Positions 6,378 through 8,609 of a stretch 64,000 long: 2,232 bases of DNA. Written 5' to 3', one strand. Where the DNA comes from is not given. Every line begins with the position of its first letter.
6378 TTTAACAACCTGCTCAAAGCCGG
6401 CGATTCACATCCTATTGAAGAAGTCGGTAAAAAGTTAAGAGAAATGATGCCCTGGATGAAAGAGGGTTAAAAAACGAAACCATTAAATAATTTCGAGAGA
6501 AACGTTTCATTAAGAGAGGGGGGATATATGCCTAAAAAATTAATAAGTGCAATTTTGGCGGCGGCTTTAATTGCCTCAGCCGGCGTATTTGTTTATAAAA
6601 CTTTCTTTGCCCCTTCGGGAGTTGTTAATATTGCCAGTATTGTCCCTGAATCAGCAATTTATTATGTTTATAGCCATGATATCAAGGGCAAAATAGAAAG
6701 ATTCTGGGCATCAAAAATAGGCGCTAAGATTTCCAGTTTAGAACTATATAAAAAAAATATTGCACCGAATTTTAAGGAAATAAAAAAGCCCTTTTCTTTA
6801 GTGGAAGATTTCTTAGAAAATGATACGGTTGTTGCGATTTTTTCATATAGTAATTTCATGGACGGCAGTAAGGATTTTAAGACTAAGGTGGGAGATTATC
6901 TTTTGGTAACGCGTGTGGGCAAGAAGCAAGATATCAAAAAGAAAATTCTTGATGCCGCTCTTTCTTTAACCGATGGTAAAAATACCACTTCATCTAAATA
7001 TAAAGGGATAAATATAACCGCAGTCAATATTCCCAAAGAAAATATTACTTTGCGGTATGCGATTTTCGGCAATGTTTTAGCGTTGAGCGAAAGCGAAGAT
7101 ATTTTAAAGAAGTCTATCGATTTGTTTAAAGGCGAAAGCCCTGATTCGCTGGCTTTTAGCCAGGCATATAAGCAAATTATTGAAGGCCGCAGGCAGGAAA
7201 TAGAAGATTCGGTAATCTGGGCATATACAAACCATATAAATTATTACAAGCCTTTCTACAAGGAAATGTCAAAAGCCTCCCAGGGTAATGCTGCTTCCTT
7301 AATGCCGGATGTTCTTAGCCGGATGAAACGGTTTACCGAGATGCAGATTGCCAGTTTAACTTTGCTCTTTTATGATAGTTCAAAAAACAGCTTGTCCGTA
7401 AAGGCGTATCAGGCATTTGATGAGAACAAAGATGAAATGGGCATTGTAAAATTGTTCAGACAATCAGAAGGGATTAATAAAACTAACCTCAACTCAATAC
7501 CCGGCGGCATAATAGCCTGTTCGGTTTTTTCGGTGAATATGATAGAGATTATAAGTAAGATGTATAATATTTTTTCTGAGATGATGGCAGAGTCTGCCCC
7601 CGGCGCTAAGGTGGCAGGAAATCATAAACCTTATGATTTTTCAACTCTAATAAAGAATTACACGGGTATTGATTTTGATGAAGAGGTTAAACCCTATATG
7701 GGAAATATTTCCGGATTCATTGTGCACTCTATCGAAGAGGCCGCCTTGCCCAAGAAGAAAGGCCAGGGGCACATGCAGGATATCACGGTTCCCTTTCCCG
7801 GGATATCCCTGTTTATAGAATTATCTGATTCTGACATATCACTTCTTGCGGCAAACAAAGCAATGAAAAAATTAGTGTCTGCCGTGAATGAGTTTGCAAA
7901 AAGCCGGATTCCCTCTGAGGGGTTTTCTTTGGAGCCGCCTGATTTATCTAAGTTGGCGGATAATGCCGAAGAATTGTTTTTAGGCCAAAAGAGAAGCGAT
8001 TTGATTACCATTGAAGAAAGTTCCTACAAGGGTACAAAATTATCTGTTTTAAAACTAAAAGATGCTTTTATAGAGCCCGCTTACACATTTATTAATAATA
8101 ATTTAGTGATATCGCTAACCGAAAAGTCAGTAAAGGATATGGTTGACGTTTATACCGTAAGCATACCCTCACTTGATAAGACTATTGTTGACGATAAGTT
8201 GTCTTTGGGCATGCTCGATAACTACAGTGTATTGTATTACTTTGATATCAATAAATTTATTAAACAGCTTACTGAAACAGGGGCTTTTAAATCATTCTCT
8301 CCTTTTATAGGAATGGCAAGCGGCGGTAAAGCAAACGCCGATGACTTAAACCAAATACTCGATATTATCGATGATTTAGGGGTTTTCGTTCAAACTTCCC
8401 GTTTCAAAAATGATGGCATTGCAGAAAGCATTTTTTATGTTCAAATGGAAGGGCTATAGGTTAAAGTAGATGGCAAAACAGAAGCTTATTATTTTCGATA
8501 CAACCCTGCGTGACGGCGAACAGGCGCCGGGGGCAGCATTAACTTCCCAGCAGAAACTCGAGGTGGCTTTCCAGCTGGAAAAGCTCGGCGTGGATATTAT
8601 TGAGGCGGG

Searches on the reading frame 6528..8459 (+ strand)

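Call 40: search_protein_families(library=pfam, proteins=[window:6528-8459:+], max_evalue=0.001)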
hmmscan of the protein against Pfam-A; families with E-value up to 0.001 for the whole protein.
window:6528-8459:+ (643 aa): 1 family
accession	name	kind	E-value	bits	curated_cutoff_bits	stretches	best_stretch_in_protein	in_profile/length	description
PF11832.13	DUF3352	-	3.3e-12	46.2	26.8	1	92-272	96-261/536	Protein of unknown function (DUF3352)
